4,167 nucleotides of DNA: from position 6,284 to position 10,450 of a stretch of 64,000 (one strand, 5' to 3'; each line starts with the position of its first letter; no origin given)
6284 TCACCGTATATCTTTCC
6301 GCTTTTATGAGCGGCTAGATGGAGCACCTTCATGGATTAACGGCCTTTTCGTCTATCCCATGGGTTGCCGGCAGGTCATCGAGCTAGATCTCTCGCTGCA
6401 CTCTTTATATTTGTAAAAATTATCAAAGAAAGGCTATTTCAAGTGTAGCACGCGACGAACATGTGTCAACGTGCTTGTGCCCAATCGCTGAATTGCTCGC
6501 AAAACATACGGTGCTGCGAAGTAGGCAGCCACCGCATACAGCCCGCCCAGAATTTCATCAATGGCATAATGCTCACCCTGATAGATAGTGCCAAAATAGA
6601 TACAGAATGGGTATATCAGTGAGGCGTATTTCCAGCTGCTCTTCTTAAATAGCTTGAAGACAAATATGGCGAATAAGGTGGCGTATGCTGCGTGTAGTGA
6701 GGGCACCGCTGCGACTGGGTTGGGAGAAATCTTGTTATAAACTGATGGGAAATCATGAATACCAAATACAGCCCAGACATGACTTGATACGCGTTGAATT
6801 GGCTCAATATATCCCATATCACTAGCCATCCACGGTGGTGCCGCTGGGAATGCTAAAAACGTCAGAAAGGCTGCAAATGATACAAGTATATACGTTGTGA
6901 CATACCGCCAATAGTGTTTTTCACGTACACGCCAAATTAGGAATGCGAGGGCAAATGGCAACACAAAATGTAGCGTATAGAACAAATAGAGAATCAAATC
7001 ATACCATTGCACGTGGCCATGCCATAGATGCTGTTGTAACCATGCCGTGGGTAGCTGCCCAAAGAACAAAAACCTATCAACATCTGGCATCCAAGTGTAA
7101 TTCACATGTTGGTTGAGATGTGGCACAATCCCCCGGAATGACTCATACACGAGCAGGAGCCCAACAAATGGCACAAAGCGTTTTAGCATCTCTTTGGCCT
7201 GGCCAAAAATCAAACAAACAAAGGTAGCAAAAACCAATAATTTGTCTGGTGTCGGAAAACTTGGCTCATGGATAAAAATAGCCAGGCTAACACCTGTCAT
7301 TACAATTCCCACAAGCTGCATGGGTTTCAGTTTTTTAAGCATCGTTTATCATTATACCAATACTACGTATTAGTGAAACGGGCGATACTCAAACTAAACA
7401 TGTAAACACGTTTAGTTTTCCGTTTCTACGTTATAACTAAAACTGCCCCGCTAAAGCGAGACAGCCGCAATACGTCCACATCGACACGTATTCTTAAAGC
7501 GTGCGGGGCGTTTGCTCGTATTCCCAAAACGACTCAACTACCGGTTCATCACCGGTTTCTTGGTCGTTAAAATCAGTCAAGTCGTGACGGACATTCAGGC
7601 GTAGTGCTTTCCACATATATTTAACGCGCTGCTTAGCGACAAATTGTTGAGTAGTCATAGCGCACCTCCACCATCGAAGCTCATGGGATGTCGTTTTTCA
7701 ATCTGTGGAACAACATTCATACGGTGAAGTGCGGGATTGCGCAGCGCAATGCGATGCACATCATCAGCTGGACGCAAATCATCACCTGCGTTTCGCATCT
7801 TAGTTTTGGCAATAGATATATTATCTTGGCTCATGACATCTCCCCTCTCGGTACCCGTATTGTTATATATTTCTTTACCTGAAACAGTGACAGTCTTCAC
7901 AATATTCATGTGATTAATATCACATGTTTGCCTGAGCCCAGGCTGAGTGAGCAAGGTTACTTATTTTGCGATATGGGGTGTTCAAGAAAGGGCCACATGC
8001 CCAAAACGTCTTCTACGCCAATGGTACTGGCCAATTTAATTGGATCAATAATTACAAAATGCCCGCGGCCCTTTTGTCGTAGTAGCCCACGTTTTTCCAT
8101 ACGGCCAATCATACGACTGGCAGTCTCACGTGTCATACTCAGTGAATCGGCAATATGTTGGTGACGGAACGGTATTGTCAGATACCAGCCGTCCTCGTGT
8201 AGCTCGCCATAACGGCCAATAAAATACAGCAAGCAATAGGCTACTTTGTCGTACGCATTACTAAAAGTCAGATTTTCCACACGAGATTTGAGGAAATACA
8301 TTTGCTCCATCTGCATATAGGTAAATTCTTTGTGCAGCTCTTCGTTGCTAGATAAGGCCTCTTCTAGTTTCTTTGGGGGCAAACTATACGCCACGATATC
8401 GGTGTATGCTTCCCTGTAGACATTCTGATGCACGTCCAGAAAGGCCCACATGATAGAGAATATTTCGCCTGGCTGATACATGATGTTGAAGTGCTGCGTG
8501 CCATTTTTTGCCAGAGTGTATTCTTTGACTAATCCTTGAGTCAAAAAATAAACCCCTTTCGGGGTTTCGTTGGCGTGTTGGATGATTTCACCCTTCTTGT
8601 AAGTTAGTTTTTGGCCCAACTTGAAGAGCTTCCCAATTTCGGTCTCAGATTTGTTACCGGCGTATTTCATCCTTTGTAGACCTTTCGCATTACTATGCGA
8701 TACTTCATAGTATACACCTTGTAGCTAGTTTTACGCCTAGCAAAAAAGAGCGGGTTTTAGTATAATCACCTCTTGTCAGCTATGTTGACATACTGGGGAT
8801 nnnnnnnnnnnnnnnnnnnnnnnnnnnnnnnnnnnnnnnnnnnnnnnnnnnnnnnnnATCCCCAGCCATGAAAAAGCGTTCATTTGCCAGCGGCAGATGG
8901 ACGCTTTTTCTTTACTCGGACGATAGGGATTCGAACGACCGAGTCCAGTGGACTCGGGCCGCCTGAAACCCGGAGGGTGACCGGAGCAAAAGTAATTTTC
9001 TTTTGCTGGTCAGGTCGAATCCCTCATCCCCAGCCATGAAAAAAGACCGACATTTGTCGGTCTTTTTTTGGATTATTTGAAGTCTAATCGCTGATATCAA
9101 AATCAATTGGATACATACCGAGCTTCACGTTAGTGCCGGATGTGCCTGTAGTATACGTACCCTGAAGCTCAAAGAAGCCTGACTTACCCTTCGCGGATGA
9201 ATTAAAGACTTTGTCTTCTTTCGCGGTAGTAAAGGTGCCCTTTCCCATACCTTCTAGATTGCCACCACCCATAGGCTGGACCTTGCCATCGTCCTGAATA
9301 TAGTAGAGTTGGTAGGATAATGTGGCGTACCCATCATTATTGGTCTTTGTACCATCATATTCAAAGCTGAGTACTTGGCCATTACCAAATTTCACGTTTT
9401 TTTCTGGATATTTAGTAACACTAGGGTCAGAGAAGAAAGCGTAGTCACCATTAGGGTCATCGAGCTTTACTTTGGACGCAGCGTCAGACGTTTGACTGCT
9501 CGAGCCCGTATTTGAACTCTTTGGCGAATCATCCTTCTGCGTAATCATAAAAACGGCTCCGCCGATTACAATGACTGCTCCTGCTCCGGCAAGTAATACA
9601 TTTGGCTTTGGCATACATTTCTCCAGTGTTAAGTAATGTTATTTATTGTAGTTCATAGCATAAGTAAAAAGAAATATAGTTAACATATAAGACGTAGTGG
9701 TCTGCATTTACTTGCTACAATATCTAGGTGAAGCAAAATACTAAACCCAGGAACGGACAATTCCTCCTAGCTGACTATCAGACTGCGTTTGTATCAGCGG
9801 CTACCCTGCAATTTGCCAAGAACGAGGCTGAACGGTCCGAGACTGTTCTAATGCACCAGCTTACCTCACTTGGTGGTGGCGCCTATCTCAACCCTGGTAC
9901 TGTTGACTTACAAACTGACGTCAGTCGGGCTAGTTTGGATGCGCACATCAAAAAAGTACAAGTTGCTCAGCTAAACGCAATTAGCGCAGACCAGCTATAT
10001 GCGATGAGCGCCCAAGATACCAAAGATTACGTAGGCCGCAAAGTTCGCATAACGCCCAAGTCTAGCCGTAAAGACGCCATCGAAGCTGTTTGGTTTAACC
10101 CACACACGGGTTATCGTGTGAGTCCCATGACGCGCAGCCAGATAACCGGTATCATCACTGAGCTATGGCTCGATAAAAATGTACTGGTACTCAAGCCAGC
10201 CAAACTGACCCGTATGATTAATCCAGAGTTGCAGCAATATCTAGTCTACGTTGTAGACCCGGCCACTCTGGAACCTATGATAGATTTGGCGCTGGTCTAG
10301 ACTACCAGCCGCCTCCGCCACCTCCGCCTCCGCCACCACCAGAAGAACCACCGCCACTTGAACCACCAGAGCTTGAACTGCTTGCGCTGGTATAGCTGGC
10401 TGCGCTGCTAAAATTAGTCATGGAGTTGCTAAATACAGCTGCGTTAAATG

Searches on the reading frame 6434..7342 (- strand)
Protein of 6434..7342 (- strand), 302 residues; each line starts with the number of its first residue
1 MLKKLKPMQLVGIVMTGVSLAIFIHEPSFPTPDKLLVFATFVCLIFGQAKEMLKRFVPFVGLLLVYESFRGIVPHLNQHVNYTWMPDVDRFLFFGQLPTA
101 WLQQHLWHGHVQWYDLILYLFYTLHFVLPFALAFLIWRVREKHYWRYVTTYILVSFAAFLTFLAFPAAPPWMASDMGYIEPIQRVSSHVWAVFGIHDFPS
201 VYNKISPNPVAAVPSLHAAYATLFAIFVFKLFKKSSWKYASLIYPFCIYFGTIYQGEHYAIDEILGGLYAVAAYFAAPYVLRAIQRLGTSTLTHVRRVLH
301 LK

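Call 50: search_protein_families(library=pfam, proteins=[window:6434-7342:-], max_evalue=0.0001)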
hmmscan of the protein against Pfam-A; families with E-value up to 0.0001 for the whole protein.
window:6434-7342:- (302 aa): 3 families
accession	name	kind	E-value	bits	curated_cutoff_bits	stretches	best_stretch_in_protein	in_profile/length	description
PF14378.12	PAP2_3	-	1e-29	104.2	27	1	87-274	5-188/190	PAP2 superfamily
PF01569.27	PAP2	-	1.3e-07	31.8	27.2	1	211-281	49-125/130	PAP2 superfamily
PF14360.12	PAP2_C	-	1.2e-05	26.2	27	1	215-275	8-69/74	PAP2 superfamily C-terminal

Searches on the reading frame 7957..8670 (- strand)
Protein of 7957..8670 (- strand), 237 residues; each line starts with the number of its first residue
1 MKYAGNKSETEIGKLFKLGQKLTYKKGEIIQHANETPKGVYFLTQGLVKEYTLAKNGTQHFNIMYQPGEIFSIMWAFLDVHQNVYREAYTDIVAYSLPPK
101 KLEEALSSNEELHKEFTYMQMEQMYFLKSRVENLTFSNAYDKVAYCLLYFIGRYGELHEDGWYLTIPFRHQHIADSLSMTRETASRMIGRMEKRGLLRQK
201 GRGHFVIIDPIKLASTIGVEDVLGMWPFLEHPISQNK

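Call 32: search_protein_families(library=pfam, proteins=[window:7957-8670:-], max_evalue=0.01)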
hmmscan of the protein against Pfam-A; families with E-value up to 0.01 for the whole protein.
window:7957-8670:- (237 aa): 7 families
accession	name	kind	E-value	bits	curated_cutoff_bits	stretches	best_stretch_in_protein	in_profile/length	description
PF13545.12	HTH_Crp_2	-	4.1e-14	52.7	27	1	142-214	2-68/70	Crp-like helix-turn-helix domain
PF00027.35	cNMP_binding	-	1.9e-12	47.4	27.5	1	23-109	3-89/89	Cyclic nucleotide-binding domain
PF00325.26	Crp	-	6.4e-07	29.4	21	1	170-197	5-32/32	Bacterial regulatory proteins, crp family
PF12802.13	MarR_2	-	0.00017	22.1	27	1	172-200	25-53/61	MarR family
PF01047.28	MarR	-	0.0012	19.2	24.6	1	171-198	21-48/59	MarR family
PF25213.1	HVO_A0261_N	-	0.0014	18.9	35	1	167-203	24-60/86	HVO_A0261 N-terminal domain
PF01325.25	Fe_dep_repress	-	0.0066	17.1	26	0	170-204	25-59/60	Iron dependent repressor, N-terminal DNA binding domain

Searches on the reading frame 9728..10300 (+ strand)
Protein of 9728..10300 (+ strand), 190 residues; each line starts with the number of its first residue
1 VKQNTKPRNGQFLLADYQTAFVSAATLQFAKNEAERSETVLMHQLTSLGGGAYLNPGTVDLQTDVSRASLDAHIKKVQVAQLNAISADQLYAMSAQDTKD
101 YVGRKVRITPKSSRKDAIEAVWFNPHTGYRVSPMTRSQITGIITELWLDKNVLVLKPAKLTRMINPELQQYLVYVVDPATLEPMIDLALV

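Call 32: search_protein_families(library=pfam, proteins=[window:9728-10300:+], max_evalue=0.01)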
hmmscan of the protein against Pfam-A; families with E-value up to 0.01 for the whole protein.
window:9728-10300:+ (190 aa): 1 family
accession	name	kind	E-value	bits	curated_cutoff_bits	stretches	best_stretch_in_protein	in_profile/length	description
PF12904.13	Collagen_bind_2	-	0.0042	17.3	22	1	101-130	32-61/92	Putative collagen-binding domain of a collagenase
